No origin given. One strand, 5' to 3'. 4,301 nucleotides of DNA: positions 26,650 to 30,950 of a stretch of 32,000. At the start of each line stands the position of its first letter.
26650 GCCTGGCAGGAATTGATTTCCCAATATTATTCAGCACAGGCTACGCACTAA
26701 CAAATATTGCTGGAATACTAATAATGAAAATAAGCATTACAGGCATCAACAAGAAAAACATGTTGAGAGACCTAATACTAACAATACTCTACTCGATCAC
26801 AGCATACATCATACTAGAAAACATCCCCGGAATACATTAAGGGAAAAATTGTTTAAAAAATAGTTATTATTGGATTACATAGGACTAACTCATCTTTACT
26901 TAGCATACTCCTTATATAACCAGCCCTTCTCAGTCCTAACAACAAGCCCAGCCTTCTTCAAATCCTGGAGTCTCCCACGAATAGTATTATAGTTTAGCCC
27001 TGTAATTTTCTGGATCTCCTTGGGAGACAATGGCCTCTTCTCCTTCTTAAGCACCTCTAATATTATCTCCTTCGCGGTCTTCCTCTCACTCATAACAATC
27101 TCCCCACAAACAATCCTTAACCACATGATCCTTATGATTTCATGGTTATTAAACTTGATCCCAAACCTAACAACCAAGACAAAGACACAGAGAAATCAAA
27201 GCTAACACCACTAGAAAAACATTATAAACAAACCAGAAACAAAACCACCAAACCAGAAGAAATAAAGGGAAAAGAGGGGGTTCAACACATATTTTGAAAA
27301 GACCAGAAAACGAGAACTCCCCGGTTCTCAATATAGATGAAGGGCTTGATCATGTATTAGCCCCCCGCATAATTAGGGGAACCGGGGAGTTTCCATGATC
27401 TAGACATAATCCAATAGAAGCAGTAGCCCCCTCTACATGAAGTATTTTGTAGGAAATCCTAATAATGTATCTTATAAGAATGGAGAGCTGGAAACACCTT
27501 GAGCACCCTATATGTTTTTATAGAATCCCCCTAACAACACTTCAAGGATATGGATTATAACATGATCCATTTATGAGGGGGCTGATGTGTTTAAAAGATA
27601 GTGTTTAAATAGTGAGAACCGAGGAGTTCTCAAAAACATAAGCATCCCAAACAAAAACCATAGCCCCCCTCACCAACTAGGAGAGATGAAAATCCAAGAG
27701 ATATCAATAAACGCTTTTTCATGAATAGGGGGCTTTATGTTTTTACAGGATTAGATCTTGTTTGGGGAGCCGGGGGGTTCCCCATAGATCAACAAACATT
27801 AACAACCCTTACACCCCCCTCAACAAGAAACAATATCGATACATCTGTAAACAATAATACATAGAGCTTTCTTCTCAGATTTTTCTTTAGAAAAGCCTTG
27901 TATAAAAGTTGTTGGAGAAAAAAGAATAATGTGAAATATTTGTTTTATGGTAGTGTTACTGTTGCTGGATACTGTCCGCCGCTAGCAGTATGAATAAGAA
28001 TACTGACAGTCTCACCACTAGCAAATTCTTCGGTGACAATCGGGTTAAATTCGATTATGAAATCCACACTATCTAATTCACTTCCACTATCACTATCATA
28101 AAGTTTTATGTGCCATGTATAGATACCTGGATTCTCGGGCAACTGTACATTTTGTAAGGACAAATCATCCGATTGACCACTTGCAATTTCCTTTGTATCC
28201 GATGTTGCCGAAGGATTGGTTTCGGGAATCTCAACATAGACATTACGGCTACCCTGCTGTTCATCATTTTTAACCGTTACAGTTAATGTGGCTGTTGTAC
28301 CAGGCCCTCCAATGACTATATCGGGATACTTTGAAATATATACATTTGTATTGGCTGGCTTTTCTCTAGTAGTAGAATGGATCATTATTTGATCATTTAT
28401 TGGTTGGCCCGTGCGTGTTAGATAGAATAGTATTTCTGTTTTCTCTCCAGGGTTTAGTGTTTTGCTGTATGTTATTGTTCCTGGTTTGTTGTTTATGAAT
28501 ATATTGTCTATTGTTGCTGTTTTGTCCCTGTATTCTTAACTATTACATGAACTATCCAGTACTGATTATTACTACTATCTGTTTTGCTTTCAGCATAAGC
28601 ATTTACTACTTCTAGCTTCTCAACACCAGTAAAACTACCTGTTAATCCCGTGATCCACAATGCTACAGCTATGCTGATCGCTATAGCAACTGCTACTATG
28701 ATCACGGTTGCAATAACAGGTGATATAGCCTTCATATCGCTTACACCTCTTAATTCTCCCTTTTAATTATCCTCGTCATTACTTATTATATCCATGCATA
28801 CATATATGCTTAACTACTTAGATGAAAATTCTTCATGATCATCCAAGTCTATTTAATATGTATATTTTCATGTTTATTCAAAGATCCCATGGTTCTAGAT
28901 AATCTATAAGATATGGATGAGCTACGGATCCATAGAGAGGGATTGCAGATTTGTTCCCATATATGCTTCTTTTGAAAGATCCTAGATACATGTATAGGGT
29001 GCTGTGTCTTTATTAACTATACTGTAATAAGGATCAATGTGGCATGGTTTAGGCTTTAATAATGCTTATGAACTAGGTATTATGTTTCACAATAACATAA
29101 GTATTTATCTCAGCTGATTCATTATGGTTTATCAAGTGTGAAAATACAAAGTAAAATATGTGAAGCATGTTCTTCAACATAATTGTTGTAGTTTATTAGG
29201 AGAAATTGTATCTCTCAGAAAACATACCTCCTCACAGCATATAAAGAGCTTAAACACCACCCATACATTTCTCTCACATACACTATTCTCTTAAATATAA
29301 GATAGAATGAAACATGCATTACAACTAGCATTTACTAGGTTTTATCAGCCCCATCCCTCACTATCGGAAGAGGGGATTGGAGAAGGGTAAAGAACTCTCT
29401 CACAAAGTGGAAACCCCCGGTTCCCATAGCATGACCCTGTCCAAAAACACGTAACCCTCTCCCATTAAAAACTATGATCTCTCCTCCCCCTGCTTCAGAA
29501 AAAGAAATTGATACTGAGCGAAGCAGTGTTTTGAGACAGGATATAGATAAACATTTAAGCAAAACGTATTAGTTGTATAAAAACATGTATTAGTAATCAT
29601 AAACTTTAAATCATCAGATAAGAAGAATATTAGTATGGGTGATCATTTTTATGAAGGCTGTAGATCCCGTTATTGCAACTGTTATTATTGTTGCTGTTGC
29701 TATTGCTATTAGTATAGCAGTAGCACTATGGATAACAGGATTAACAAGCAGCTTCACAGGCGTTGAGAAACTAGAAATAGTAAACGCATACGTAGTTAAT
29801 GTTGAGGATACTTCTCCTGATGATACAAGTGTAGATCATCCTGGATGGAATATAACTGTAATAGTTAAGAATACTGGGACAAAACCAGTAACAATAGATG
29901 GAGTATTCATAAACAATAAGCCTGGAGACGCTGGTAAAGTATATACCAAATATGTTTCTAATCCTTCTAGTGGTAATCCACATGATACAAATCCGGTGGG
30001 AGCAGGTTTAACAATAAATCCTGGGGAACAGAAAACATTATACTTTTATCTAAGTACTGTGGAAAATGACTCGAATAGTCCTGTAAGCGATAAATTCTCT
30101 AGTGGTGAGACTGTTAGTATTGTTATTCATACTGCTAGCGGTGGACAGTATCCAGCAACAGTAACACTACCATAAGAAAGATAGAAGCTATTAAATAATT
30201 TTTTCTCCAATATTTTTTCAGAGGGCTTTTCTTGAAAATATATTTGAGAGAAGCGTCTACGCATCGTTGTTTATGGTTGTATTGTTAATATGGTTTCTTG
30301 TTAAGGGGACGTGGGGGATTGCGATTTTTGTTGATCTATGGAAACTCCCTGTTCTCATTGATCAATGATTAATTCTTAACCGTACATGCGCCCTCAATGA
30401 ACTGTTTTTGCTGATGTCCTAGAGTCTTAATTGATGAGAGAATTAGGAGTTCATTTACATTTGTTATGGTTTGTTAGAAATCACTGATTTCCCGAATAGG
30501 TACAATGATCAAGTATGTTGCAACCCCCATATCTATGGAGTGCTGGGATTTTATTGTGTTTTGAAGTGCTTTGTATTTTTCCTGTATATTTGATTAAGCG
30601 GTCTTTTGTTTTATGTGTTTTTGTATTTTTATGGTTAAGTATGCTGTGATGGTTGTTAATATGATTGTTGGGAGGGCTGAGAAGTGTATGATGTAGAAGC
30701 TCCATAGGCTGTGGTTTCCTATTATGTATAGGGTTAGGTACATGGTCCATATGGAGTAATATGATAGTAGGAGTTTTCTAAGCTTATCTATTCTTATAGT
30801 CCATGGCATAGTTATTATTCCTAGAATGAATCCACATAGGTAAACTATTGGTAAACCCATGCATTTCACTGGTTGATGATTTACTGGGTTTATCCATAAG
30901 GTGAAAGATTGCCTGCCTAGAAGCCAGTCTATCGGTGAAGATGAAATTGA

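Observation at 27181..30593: Two divergent type IV pilin-like paralogues embedded in a 3.3-kb imperfect inverted duplication that includes non-coding flanks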

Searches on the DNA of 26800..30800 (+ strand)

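Call 17: search_rna_families(source=window, start=26800, end=30800, threshold=evalue, max_evalue=5)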
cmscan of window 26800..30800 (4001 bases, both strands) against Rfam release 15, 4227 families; matches with E-value up to 5: 0.
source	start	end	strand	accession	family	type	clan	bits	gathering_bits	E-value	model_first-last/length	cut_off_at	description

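Call 34: search_dna_similar(query=window:27100-30600:+, collection=phages, mode=distant, max_evalue=0.01)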
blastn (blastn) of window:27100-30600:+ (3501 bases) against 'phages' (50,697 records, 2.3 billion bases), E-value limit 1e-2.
No match.

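Call 35: search_dna_similar(query=window:27100-30600:+, collection=plasmids, mode=distant, max_evalue=0.01)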
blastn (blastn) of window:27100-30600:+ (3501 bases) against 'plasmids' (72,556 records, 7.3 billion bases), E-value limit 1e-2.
No match.

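Call 76: build_rna_model(alignment_id=A4)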
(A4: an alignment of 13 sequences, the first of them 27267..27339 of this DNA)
Model R1 built from alignment A4 (13 sequences, 93 columns); structure: RNAalifold consensus.
model positions 72; base pairs 6; branch points 0; effective number of sequences 13; information 0.591 bits per position. Calibrated on 0.2 Mb of random sequence (short: E-values are rough).
structure used (alignment columns):
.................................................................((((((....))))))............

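Call 79: search_with_rna_model(model_id=R1, sources=[window, L001, L002, L003, L007, L009, L010, L012, L020, L039, L040, L041], max_evalue=1)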
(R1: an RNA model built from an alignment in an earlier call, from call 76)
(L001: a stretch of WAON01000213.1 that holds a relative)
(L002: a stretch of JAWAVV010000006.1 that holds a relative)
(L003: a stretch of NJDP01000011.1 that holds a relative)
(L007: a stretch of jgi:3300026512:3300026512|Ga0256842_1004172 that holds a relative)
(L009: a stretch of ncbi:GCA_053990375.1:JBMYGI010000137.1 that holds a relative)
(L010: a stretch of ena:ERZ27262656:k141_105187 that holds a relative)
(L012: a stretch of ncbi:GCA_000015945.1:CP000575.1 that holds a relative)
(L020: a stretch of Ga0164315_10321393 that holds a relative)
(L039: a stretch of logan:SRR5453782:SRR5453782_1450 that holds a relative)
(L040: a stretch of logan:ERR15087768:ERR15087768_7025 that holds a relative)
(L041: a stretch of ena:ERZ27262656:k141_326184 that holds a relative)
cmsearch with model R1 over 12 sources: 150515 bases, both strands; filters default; matches with E-value up to 1: 20.
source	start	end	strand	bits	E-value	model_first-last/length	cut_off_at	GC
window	27268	27339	+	57.2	2.4e-09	1-72/72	no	0.42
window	27604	27675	-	57.2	2.4e-09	1-72/72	no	0.42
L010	4950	5023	-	54.9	6.8e-09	1-72/72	no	0.53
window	27367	27438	-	51.9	2.7e-08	1-72/72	no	0.46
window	27755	27826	-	51.4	3.3e-08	1-72/72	no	0.5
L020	1023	1094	+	49.7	7.3e-08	1-72/72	no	0.57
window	29364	29435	+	47.1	2.4e-07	1-72/72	no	0.51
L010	4830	4904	+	47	2.5e-07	1-72/72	no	0.48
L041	1525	1599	+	44.8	6.7e-07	1-72/72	no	0.48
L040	55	128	-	42.8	1.7e-06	1-72/72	no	0.5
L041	1646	1718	-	42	2.4e-06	1-72/72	no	0.53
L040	209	282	-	40.7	4.3e-06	1-72/72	no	0.55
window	30307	30367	+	34.4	7.6e-05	1-72/72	no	0.44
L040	1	27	+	22.4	0.018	46-72/72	5'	0.48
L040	175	247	+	21.7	0.025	1-72/72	no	0.51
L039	963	1030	-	13.8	0.92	1-72/72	no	0.35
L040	2693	2760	-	13.8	0.92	1-72/72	no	0.35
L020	1056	1129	-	13.7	0.97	1-72/72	no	0.42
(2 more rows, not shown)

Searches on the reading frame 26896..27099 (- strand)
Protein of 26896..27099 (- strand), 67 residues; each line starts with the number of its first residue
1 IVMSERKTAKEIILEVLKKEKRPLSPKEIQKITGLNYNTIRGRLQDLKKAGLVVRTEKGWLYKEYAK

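Call 15: find_encoding_contigs(protein=window:26896-27099:-, flank=10000)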
Protein window:26896-27099:- (67 aa): no gene with exactly this product is on record in the collection.

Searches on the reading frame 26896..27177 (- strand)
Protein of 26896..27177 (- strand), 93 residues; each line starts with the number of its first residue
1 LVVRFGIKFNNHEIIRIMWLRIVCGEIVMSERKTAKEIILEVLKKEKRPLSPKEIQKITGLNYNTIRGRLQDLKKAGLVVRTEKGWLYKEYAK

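Call 10: search_protein_families(library=pfam, proteins=[window:26896-27177:-], max_evalue=0.01)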
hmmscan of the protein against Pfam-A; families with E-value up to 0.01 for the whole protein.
window:26896-27177:- (93 aa): 13 families
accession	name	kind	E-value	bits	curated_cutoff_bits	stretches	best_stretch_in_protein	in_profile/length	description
PF08279.18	HTH_11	-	4.8e-06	26.8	25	1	39-85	5-51/55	HTH domain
PF13412.12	HTH_24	-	1.2e-05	25.3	21.9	1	39-79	8-47/48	Winged helix-turn-helix DNA-binding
PF09339.16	HTH_IclR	-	1.4e-05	25.2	22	1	39-81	8-50/52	IclR helix-turn-helix domain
PF12802.13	MarR_2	-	6.3e-05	23.5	27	1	39-83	10-54/61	MarR family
PF12840.13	HTH_20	-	0.00015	22.1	27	1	39-80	9-49/51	Helix-turn-helix domain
PF08461.16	HTH_12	-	0.00015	22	21.4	1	38-82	2-51/66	Ribonuclease R winged-helix domain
PF01978.25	TrmB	-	0.00035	20.8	25.6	1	46-91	19-62/68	Sugar-specific transcriptional regulator TrmB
PF05066.19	HARE-HTH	-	0.00037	21.3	25.9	1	34-58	2-26/71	HB1, ASXL, restriction endonuclease HTH domain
PF09862.15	DUF2089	-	0.0025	17.9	33.4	1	53-75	20-42/47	Domain of unknown function (DUF2089)-HTH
PF01022.26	HTH_5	-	0.0037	17.6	22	1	39-79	7-45/47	Bacterial regulatory protein, arsR family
PF09202.17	Rio2_N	-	0.0045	17.7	27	1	40-84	15-59/82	Rio2, N-terminal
PF14947.12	HTH_45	-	0.0048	17.3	25.5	1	33-84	2-54/77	Winged helix-turn-helix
PF25213.1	HVO_A0261_N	-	0.0068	16.7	35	1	39-85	16-60/86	HVO_A0261 N-terminal domain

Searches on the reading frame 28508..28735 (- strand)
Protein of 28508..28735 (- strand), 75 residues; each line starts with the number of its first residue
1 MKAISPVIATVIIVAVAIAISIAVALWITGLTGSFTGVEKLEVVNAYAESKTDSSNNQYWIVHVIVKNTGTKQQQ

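Call 10: search_protein_families(library=pfam, proteins=[window:28508-28735:-], max_evalue=0.01)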
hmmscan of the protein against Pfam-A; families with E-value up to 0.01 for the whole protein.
window:28508-28735:- (75 aa): 1 family
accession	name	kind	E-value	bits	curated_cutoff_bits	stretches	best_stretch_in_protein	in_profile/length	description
PF07790.16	Pilin_N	-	0.0013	20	25.2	1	2-64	1-54/78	Archaeal Type IV pilin, N-terminal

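Call 19: find_encoding_contigs(protein=window:28508-28735:-, flank=10000)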
Protein window:28508-28735:- (75 aa): 1 contig read that carries it; 1 place shown.
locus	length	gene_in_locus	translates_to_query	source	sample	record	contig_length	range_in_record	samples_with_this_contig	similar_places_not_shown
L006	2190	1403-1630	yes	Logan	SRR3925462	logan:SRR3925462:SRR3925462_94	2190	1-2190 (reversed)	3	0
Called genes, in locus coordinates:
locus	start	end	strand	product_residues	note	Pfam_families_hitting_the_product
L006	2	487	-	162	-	?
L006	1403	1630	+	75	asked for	-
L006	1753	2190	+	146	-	?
